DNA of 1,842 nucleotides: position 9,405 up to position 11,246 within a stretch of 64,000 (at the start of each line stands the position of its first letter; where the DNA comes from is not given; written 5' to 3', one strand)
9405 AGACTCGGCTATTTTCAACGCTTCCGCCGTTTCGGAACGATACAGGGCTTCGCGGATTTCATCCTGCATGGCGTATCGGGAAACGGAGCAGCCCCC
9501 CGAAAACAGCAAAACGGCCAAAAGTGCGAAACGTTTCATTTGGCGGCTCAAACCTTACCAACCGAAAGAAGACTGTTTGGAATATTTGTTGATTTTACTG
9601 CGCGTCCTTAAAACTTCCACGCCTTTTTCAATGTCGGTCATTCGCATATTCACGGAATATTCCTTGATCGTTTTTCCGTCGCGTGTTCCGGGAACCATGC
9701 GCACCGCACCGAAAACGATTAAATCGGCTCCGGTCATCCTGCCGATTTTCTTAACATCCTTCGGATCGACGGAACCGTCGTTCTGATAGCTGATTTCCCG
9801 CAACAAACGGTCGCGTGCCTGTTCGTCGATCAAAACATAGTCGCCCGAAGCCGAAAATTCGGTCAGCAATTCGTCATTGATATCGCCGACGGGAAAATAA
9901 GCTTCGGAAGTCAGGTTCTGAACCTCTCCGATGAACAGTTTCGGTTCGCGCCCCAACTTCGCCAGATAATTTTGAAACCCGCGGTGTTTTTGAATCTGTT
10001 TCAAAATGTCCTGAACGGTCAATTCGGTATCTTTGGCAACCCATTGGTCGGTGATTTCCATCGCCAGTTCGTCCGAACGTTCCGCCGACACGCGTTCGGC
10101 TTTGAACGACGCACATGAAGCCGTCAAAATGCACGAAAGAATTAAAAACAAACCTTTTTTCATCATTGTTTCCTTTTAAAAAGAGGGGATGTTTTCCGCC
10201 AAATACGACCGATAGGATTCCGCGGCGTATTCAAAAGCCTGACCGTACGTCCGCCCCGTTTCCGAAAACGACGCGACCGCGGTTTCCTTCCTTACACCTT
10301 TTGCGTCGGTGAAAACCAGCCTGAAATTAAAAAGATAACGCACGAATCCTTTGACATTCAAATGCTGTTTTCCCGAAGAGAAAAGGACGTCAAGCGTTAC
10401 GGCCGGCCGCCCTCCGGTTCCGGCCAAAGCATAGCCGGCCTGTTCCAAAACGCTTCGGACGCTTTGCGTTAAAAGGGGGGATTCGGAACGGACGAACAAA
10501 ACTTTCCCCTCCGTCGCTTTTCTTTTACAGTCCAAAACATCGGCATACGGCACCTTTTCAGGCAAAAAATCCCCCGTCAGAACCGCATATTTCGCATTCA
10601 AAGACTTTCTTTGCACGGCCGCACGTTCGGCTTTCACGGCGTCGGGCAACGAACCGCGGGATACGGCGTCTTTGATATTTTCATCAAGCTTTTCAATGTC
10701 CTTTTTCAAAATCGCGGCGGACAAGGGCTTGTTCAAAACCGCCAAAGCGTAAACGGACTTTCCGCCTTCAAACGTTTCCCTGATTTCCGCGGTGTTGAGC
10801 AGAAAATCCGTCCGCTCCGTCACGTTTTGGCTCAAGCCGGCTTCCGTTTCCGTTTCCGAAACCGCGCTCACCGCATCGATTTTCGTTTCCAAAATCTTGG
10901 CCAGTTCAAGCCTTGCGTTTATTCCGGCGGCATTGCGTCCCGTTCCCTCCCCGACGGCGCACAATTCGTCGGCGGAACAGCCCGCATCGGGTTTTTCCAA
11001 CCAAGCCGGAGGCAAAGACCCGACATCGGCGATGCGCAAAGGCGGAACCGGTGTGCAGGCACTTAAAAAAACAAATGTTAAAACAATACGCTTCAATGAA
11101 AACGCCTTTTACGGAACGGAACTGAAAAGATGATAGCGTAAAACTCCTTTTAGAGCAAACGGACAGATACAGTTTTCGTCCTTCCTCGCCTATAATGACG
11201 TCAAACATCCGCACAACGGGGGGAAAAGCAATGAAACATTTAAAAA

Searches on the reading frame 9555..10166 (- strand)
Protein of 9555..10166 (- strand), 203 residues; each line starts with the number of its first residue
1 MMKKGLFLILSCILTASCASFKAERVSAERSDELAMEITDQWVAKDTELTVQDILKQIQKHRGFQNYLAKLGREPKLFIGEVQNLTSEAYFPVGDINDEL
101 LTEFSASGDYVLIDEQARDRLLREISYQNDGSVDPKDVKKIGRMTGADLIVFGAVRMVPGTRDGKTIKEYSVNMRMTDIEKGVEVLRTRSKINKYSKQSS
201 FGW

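Call 3: search_protein_families(library=pfam, proteins=[window:9555-10166:-], max_evalue=0.01)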
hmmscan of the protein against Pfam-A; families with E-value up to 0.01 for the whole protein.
window:9555-10166:- (203 aa): 2 families
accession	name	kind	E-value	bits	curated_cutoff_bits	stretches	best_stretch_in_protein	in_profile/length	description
PF13036.11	LpoB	-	1.4e-18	67.7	22.3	1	46-185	1-140/147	Peptidoglycan-synthase activator LpoB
PF03783.19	CsgG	-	0.0014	18.4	20.8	1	96-155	40-98/210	Curli production assembly/transport component CsgG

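Call 4: search_protein_families(library=ncbifam, proteins=[window:9555-10166:-], max_evalue=0.01)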
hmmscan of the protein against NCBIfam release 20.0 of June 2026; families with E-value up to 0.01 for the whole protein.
window:9555-10166:- (203 aa): 1 family
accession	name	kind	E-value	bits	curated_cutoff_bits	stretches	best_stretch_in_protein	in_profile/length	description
TIGR02722.1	lp_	equivalog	1.3e-18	67.7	110.55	1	6-192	5-187/189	penicillin-binding protein activator LpoB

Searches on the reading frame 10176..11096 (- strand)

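Call 3: search_protein_families(library=pfam, proteins=[window:10176-11096:-], max_evalue=0.01)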
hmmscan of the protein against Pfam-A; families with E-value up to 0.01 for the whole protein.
window:10176-11096:- (306 aa): 1 family
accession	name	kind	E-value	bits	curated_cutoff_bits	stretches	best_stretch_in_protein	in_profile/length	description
PF02169.21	LPP20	-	7.9e-06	26.7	25.9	1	30-121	1-96/97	LPP20 lipoprotein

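Call 4: search_protein_families(library=ncbifam, proteins=[window:10176-11096:-], max_evalue=0.01)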
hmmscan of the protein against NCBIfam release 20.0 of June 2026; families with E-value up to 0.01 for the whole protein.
window:10176-11096:- (306 aa): 0 families
